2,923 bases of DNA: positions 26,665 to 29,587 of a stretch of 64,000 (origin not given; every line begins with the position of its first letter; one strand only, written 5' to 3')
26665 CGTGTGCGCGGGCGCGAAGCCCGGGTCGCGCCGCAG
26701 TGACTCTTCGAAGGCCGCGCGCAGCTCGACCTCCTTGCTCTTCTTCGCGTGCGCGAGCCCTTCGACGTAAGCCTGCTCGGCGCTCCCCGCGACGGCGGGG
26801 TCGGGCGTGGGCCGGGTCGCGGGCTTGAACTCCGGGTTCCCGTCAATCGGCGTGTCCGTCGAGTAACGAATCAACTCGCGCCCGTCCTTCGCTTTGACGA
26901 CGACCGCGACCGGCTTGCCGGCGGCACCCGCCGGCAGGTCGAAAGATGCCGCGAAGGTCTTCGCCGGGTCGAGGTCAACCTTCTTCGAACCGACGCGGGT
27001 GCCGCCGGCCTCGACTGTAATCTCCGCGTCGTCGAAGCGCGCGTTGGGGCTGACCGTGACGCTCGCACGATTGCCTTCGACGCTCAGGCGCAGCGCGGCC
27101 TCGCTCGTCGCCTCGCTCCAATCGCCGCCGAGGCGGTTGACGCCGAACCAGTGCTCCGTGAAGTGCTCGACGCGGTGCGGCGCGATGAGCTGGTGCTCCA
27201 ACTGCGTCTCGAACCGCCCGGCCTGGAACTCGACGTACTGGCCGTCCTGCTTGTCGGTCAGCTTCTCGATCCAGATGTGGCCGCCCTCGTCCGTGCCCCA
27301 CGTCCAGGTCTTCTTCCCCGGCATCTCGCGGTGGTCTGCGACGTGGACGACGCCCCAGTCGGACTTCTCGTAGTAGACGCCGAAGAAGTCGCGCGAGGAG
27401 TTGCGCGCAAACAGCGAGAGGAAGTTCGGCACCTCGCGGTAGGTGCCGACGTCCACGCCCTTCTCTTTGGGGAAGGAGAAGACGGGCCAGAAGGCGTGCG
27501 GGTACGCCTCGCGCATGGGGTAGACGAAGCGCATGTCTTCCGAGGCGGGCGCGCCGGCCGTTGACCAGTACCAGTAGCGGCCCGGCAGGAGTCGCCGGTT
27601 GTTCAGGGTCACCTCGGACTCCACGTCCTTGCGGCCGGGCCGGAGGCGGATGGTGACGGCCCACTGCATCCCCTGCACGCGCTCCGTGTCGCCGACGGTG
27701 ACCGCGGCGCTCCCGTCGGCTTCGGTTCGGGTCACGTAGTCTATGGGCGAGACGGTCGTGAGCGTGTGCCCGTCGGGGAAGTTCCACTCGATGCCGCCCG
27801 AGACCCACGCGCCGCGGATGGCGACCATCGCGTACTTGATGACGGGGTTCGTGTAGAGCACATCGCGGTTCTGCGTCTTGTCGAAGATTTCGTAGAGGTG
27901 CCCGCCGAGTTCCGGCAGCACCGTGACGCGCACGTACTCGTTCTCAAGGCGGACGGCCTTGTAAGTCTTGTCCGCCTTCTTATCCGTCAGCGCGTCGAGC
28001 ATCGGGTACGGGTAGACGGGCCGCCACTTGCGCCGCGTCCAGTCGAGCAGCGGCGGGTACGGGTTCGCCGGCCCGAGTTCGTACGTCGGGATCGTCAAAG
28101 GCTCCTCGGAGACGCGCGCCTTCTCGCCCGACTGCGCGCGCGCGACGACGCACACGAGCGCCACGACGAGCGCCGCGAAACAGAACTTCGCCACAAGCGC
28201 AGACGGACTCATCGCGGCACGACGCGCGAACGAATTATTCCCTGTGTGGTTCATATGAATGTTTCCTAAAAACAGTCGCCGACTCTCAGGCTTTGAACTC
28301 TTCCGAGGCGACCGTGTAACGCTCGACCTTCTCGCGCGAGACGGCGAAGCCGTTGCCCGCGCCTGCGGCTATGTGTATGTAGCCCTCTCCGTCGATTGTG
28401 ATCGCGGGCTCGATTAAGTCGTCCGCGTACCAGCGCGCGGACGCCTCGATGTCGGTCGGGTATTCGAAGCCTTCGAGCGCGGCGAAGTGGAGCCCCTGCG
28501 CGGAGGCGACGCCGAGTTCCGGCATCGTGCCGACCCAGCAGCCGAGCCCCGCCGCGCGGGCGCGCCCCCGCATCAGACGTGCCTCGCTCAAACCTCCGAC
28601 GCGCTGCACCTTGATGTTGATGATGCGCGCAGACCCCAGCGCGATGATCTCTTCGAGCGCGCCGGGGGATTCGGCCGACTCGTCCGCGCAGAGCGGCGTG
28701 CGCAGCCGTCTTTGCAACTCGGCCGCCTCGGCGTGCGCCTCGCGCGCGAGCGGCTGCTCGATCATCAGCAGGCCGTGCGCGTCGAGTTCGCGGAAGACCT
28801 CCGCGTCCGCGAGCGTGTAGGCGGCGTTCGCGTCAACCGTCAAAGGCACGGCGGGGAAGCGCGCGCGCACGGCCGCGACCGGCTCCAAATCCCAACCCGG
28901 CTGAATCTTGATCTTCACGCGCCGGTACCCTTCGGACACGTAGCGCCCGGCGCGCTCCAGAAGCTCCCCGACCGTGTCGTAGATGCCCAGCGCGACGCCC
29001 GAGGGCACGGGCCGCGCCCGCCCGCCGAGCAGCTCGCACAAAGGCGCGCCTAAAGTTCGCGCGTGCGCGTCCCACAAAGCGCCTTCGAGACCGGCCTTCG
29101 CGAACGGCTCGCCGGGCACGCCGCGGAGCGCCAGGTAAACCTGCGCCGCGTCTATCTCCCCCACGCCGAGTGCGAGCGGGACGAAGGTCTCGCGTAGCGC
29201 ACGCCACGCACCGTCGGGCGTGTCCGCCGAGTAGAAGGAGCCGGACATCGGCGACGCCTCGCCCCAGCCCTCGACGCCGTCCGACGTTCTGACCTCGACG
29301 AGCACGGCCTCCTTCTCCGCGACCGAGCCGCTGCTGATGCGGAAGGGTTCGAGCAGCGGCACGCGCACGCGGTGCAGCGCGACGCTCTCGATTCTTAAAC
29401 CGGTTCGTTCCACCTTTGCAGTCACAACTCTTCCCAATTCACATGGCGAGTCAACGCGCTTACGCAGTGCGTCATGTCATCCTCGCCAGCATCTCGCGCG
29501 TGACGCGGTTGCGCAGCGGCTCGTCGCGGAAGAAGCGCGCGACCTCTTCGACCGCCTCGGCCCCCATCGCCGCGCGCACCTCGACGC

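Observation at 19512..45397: Sixteen-gene, roughly 26-kb co-directional operon built mostly from uncharacterised enzyme families (main candidate for an undescribed catabolic system)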

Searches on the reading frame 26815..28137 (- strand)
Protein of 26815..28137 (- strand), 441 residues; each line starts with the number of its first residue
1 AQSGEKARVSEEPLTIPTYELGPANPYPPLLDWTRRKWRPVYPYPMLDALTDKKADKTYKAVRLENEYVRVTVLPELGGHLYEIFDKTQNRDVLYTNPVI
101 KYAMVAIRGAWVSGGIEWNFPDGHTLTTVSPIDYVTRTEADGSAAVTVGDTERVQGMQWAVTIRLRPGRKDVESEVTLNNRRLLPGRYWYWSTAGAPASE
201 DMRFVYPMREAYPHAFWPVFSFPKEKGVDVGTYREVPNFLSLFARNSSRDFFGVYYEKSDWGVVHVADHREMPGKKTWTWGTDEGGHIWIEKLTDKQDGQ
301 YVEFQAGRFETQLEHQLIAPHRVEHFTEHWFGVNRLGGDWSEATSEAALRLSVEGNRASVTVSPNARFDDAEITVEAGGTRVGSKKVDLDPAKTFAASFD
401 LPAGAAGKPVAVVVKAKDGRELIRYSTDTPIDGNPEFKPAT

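Call 24: find_related_loci(query=window:26815-28137:-, collection=genome_contigs, flank=10000)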
Query window:26815-28137:- (441 aa) in genome_contigs; peptide patterns used: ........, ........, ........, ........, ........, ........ (x = any residue, [..] = any of these).
162 stretches matched a pattern; 115 encode a relative of the query (tblastn E <= 1e-3); the best 80 are kept; 80 distinct loci.
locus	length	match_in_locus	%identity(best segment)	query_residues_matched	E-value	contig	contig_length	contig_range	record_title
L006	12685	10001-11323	94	1-441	0e+0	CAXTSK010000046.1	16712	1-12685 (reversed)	MAG TPA_asm: uncultured Pyrinomonadaceae bacterium isolate public_SRR14721938_metawrap_bin.1 genome assembly, contig: pu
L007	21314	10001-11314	77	3-441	0e+0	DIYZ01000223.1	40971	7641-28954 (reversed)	MAG TPA_asm: Chloracidobacterium sp. UBA6041 UBA6041_contig_8144, whole genome shotgun sequence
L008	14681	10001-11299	77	8-441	0e+0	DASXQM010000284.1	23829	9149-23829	MAG TPA_asm: Pyrinomonadaceae bacterium isolate SMAG_U4613 k141_724516, whole genome shotgun sequence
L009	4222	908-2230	76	1-441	0e+0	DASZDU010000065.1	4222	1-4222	MAG TPA_asm: Pyrinomonadaceae bacterium isolate SMAG_U6476 k141_450821, whole genome shotgun sequence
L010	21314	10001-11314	76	3-441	0e+0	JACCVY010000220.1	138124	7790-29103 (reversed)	MAG: Blastocatellia bacterium isolate MGR_bin138 SD2897-2912_k127_6796878, whole genome shotgun sequence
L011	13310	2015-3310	77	9-441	0e+0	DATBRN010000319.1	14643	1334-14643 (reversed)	MAG TPA_asm: Pyrinomonadaceae bacterium isolate SMAG_U4130 k141_1553759, whole genome shotgun sequence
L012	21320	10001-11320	75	1-441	0e+0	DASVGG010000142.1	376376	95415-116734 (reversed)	MAG TPA_asm: Pyrinomonadaceae bacterium isolate SMAG_U2109 k141_1104079, whole genome shotgun sequence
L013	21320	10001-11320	76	1-441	0e+0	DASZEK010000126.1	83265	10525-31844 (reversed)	MAG TPA_asm: Pyrinomonadaceae bacterium isolate SMAG_U6492 k141_101202, whole genome shotgun sequence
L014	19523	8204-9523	76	1-441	0e+0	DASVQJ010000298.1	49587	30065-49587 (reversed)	MAG TPA_asm: Pyrinomonadaceae bacterium isolate SMAG_U3205 k141_619836, whole genome shotgun sequence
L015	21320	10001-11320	75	1-441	0e+0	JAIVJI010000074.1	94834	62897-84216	MAG: Acidobacteria bacterium isolate MAG45 MTG45_629, whole genome shotgun sequence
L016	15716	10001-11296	75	9-441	0e+0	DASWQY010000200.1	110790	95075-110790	MAG TPA_asm: Pyrinomonadaceae bacterium isolate SMAG_U3507 k141_1569518, whole genome shotgun sequence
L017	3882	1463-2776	75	2-440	0e+0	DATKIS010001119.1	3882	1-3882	MAG TPA_asm: Pyrinomonadaceae bacterium isolate SMAG_U14610 k141_362726, whole genome shotgun sequence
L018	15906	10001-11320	74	1-441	0e+0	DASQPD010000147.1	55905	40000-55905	MAG TPA_asm: Pyrinomonadaceae bacterium isolate SMAG_U10820 k141_811007, whole genome shotgun sequence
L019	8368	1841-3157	75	2-441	0e+0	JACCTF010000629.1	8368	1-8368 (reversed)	MAG: Pyrinomonadaceae bacterium isolate MGR_bin67 SD2897-2912_k127_7195192, whole genome shotgun sequence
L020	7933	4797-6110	75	3-441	0e+0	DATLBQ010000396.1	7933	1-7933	MAG TPA_asm: Pyrinomonadaceae bacterium isolate SMAG_U14302 k141_5893491, whole genome shotgun sequence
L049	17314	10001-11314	73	2-441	0e+0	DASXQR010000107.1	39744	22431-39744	MAG TPA_asm: Acidobacteriota bacterium isolate SMAG_U4618 k141_1293187, whole genome shotgun sequence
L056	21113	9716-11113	68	4-441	0e+0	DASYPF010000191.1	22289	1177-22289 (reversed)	MAG TPA_asm: Acidobacteriota bacterium isolate SMAG_U4449 k141_1940650, whole genome shotgun sequence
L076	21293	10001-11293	69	7-441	0e+0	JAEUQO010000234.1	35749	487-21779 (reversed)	MAG: Acidobacteria bacterium isolate new MAG-253 k141_822004, whole genome shotgun sequence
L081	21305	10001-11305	64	4-440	0e+0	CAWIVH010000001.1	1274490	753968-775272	MAG: uncultured Acidobacteriota bacterium isolate MFD02979.bin.1.204 genome assembly, contig: contig_10562, whole genome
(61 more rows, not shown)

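Call 55: search_protein_families(library=pfam, proteins=[L049:3493-5295:+, L049:5546-6625:-, L049:6629-7702:-, L049:13589-14923:+, L056:5449-6744:-, L056:13686-15473:-, L056:17913-19271:+, L076:14759-16117:+, L076:16335-18239:+, L076:18299-20716:+], max_evalue=0.001)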
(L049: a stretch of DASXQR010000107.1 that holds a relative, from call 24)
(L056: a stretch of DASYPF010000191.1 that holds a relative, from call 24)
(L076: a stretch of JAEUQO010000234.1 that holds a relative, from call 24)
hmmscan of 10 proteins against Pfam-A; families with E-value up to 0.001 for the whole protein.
L049:3493-5295:+ (600 aa): 2 families
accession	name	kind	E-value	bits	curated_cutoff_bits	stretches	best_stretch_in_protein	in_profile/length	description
PF07969.17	Amidohydro_3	-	4.7e-83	280.7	29.7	1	100-597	1-472/472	Amidohydrolase family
PF01979.26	Amidohydro_1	-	6.6e-15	55.6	25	1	372-596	129-345/345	Amidohydrolase family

L049:5546-6625:- (359 aa): 0 families

L049:6629-7702:- (357 aa): 1 family
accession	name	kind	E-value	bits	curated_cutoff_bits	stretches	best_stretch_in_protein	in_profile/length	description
PF01370.27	Epimerase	-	5.9e-05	23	20.9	1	48-215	1-169/240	NAD dependent epimerase/dehydratase family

L049:13589-14923:+ (444 aa): 1 family
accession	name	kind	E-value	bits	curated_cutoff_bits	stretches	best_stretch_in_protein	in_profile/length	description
PF00795.27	CN_hydrolase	-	1.6e-31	110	23.2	1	202-414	10-249/256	Carbon-nitrogen hydrolase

L056:5449-6744:- (431 aa): 0 families

L056:13686-15473:- (595 aa): 3 families
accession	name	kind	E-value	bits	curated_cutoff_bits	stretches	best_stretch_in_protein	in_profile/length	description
PF00288.32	GHMP_kinases_N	-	2e-11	44.3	22.3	1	224-311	1-85/87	GHMP kinases N terminal domain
PF10509.15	GalKase_gal_bdg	-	2.4e-07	30.6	23.1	1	117-148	1-31/49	Galactokinase galactose-binding signature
PF08544.19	GHMP_kinases_C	-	7.8e-06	26.6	21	1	489-562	10-84/85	GHMP kinases C terminal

L056:17913-19271:+ (452 aa): 1 family
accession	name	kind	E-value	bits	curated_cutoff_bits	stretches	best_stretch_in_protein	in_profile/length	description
PF00795.27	CN_hydrolase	-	2.6e-33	115.9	23.2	1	212-421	12-249/256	Carbon-nitrogen hydrolase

L076:14759-16117:+ (452 aa): 3 families
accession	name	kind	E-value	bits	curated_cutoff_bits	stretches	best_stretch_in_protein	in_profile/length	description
PF19051.5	GFO_IDH_MocA_C2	-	1.6e-15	57.7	23.3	1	211-307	37-134/254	Oxidoreductase family, C-terminal alpha/beta domain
PF01408.29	GFO_IDH_MocA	-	1.6e-14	55.1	24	1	43-159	1-119/120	Oxidoreductase family, NAD-binding Rossmann fold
PF22725.1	GFO_IDH_MocA_C3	-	5e-07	30.2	27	0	247-291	32-75/124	GFO/IDH/MocA C-terminal domain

L076:16335-18239:+ (634 aa): 5 families
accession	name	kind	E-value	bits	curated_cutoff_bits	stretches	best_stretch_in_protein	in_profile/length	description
PF01011.28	PQQ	-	1.9e-31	109.9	26.7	1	142-472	1-339/595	Glucose/ethanol/alcohol dehydrogenase, beta-propeller domain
PF13360.13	PQQ_2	-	1.3e-26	94.1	27.6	2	187-328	31-144/233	Outer membrane protein assembly factor BamB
PF13570.13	Beta-prop_ACSF4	-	2e-12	47.6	133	1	170-275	125-218/329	Beta-alanine-activating enzyme, beta-propeller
PF13442.11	Cytochrome_CBB3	-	4.6e-07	30.5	27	1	42-110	3-68/68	Cytochrome C oxidase, cbb3-type, subunit III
PF00034.26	Cytochrom_C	-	0.0008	21.1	21.3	0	44-94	3-53/90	Cytochrome c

L076:18299-20716:+ (805 aa): 1 family
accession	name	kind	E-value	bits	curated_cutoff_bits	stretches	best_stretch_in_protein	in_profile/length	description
PF01804.23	Penicil_amidase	-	9.1e-137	458.3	21.3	1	41-791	1-674/675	Penicillin amidase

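Call 56: search_protein_families(library=pfam, proteins=[L081:4171-5724:-, L081:5639-8008:-, L081:13241-15454:+, L081:16117-17556:+, L081:17490-19490:+, L081:19447-20901:+, L012:13344-14516:+, L012:14610-15518:+, L012:15535-16908:+, L012:17154-18107:+], max_evalue=0.001)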
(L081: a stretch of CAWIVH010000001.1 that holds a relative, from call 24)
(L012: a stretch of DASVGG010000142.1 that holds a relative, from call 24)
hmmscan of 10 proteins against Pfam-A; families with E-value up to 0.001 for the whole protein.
L081:4171-5724:- (517 aa): 1 family
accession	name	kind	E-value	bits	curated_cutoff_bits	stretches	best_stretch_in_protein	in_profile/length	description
PF00171.27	Aldedh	-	1.2e-163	545.3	23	1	46-510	1-461/461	Aldehyde dehydrogenase family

L081:5639-8008:- (789 aa): 3 families
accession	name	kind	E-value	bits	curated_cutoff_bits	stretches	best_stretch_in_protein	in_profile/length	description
PF00288.32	GHMP_kinases_N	-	3e-11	43.8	22.3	1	147-232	1-83/87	GHMP kinases N terminal domain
PF10509.15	GalKase_gal_bdg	-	5.4e-10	39.1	23.1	1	42-72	3-32/49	Galactokinase galactose-binding signature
PF08544.19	GHMP_kinases_C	-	6.7e-08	33.3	21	1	391-464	10-84/85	GHMP kinases C terminal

L081:13241-15454:+ (737 aa): 17 families
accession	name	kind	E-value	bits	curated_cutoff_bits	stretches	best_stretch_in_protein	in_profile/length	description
PF00515.34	TPR_1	-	9.6e-35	117.4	27.8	3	173-205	1-33/34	Tetratricopeptide repeat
PF07719.23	TPR_2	-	8.9e-28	94.5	27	3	139-171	1-33/34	Tetratricopeptide repeat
PF13414.12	TPR_11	-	6.4e-25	87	26.8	2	114-153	3-42/42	TPR repeat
PF13432.12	TPR_16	-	3.4e-24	85.4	32.7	3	109-171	1-63/65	Tetratricopeptide repeat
PF13181.12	TPR_8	-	6.1e-24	82.5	25.7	1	139-170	1-32/34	Tetratricopeptide repeat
PF13424.12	TPR_12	-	1.9e-22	79.7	30.1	2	139-202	3-74/77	Tetratricopeptide repeat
PF13431.12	TPR_17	-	6.5e-16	57.7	24.4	1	127-160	1-34/34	Tetratricopeptide repeat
PF13844.12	Glyco_transf_41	-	2.5e-14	52.9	25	2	506-683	358-528/543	Glycosyl transferase family 41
PF14559.12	TPR_19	-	7.7e-14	52.2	25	1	118-171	4-57/68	Tetratricopeptide repeat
PF13176.12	TPR_7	-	2.9e-12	46.1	27.9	0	108-136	2-32/36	Tetratricopeptide repeat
PF13174.12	TPR_6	-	4.4e-10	40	26.3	0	107-135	2-30/33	Tetratricopeptide repeat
PF13428.12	TPR_14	-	2.5e-09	37.3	23.5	0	141-181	3-43/44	Tetratricopeptide repeat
PF13371.12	TPR_9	-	2.5e-07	31.1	35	0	114-175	4-65/73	Tetratricopeptide repeat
PF13374.12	TPR_10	-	5.6e-06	26.6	27.5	0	143-168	6-31/42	Tetratricopeptide repeat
PF12895.13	ANAPC3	-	1.7e-05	25.5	27.2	0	17-96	2-80/82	Anaphase-promoting complex, cyclosome, subunit 3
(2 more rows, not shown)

L081:16117-17556:+ (479 aa): 2 families
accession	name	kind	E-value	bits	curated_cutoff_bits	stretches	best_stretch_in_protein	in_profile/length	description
PF13204.13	Apiosidase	-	7.9e-117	390.8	26.5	1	35-363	1-319/320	Apiosidase-like, catalytic domain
PF12904.13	Collagen_bind_2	-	1.4e-18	66.9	22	1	366-464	1-92/92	Putative collagen-binding domain of a collagenase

L081:17490-19490:+ (666 aa): 2 families
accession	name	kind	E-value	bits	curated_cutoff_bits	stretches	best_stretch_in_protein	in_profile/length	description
PF01979.26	Amidohydro_1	-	1.2e-08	35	25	1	444-518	254-340/345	Amidohydrolase family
PF07969.17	Amidohydro_3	-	1.3e-05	25.4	29.7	1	458-508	400-450/472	Amidohydrolase family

L081:19447-20901:+ (484 aa): 2 families
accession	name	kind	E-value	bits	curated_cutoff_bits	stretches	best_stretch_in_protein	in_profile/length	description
PF07969.17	Amidohydro_3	-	5.5e-19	69.4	29.7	2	249-431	316-470/472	Amidohydrolase family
PF01979.26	Amidohydro_1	-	2.7e-17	63.5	25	1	341-430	239-343/345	Amidohydrolase family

L012:13344-14516:+ (390 aa): 3 families
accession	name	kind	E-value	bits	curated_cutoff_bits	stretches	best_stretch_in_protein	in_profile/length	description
PF01546.33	Peptidase_M20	-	1.8e-37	129.7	24.6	1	76-380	1-205/206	Peptidase family M20/M25/M40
PF07687.19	M20_dimer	-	2.2e-20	73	21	1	175-280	1-101/107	Peptidase dimerisation domain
PF04389.22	Peptidase_M28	-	2.2e-08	34.5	21.3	1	59-158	1-81/193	Peptidase family M28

L012:14610-15518:+ (302 aa): 2 families
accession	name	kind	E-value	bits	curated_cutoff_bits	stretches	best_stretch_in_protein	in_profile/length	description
PF00892.27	EamA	-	1.6e-24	87.1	28.2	2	5-138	2-134/135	EamA-like transporter family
PF10639.15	TMEM234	-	3e-05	24.5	30.1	0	214-284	44-112/113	Putative transmembrane family 234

L012:15535-16908:+ (457 aa): 2 families
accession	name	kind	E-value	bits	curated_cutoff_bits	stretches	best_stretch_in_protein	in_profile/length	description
PF21252.2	Glyco_hydro_109_C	-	1.5e-54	184.6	27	1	198-364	1-186/187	Glycosyl hydrolase 109, C-terminal domain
PF01408.29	GFO_IDH_MocA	-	4.6e-14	53.6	24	1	62-185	2-116/120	Oxidoreductase family, NAD-binding Rossmann fold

L012:17154-18107:+ (317 aa): 0 families

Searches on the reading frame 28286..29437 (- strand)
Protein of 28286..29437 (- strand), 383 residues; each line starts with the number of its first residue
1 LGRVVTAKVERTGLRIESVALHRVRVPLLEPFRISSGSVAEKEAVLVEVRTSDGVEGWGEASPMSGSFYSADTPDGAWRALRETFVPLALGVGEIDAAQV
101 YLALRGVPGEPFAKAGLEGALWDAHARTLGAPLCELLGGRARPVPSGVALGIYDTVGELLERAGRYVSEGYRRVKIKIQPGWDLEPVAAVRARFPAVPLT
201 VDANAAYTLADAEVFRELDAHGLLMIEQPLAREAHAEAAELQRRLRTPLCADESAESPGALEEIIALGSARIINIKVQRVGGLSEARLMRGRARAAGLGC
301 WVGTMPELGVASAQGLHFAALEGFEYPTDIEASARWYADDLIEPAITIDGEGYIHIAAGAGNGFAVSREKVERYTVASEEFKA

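Call 5: search_protein_families(library=pfam, proteins=[window:28286-29437:-], max_evalue=0.01)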
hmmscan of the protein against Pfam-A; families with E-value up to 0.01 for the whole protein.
window:28286-29437:- (383 aa): 2 families
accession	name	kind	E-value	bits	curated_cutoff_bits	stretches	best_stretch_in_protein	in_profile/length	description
PF13378.12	MR_MLE_C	-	1.1e-41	143.4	29.4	1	159-369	2-218/219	Enolase C-terminal domain-like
PF02746.21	MR_MLE_N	-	5.4e-19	69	22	1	21-138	6-117/117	Mandelate racemase / muconate lactonizing enzyme, N-terminal domain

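Call 7: search_protein_families(library=ncbifam, proteins=[window:28286-29437:-], max_evalue=0.001)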
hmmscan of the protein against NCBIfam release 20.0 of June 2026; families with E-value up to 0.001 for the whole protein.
window:28286-29437:- (383 aa): 16 families
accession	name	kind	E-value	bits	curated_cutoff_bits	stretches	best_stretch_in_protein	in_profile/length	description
TIGR01928.1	menC_lowGC_arch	equivalog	3.8e-71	239.8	200.65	1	23-346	2-324/325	o-succinylbenzoate synthase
TIGR02534.1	mucon_cyclo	subfamily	5.9e-49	167.1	334.95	1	16-375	1-366/368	muconate/chloromuconate family cycloisomerase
NF042940.1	racemase_DgcA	equivalog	4.9e-38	131.1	400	1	22-315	4-281/323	N-acetyl-D-Glu racemase DgcA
NF041118.1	A_G_epim_Thtga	equivalog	5e-29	101.5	500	1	15-326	2-314/341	L-Ala-D/L-Glu epimerase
NF043002.1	HProlDhtase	equivalog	6.7e-26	91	500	1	15-298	2-287/366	cis-3-hydroxy-L-proline dehydratase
NF011708.0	PRK15129.1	equivalog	6.4e-22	78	343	1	19-320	4-291/321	L-Ala-D/L-Glu epimerase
NF040866.1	AraD_Arch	equivalog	6.3e-21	74.8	650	1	42-376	32-371/372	arabinonate dehydratase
NF047820.1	TalGalacDh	equivalog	2e-20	73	500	1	39-379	33-368/371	L-talarate/galactarate dehydratase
NF010624.0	PRK14017.1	equivalog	2.2e-15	56.7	311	1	44-375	15-361/382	galactonate dehydratase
TIGR01927.1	menC_gam_Gplu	equivalog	2.9e-13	49.8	130.55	1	23-320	2-280/307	o-succinylbenzoate synthase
NF002782.0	PRK02901.1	equivalog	1.3e-12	47.3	288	1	169-350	101-286/328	o-succinylbenzoate synthase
NF040790.2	glucon_galact_dh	equivalog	2.1e-10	40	750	1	115-381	95-376/390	bifunctional D-gluconate/D-galactonate dehydratase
NF043051.1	ManoateDhtManD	equivalog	4.9e-10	38.8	550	1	42-178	15-150/403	D-mannonate dehydratase ManD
NF002739.0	PRK02714.1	equivalog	7.6e-10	38.7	259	1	162-287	125-258/320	o-succinylbenzoate synthase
NF003473.0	PRK05105.1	equivalog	7e-08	31.9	236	1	16-300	3-268/331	o-succinylbenzoate synthase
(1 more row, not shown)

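Call 27: search_solved_structures(query=window:28286-29425:-, max_evalue=1e-20)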
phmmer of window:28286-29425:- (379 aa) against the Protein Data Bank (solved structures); distinct sequences matched with E-value up to 1e-20: 48.
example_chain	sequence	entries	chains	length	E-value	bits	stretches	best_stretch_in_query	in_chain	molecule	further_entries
5fjp_A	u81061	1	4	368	1e-78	268.4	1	11-373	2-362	O-SUCCINYLBENZOATE SYNTHASE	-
4a6g_A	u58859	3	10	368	1.1e-78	268.2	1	11-373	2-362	N-ACYLAMINO ACID RACEMASE | N-succinylamino acid racemase | O-SUCCINYLBENZOATE SYNTHASE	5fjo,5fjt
1sja_A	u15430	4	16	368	2.5e-78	267.1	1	11-373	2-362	N-acylamino acid racemase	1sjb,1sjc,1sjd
5fjr_A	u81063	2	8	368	3.1e-78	266.8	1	11-373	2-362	O-SUCCINYLBENZOATE SYNTHASE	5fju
7s8w_A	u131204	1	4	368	8.2e-78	265.4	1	11-373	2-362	N-succinylamino acid racemase/O-succinylbenzoate synthase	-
2fkp_A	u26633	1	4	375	3e-77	263.6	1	10-379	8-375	N-acylamino acid racemase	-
2ggj_A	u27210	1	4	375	2.2e-75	257.4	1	10-379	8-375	N-acylamino acid racemase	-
1r0m_A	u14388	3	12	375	2.6e-75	257.2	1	10-379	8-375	N-acylamino acid racemase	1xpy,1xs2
2ggg_A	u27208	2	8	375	2.6e-75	257.1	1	10-379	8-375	N-acylamino acid racemase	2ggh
2ggi_A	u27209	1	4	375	3.2e-75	256.9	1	10-379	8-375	N-acylamino acid racemase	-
2zc8_A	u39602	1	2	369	1.2e-68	235.2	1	10-372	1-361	N-acylamino acid racemase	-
1wue_A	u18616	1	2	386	2.9e-68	234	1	10-371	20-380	mandelate racemase/muconate lactonizing enzyme family protein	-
3qld_A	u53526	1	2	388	2.1e-67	231.2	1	12-374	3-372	Mandelate racemase/muconate lactonizing protein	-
1wuf_A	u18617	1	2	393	7.8e-63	216.1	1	15-377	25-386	hypothetical protein lin2664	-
3mwc_A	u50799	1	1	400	2e-60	208.2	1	10-360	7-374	Mandelate racemase/muconate lactonizing protein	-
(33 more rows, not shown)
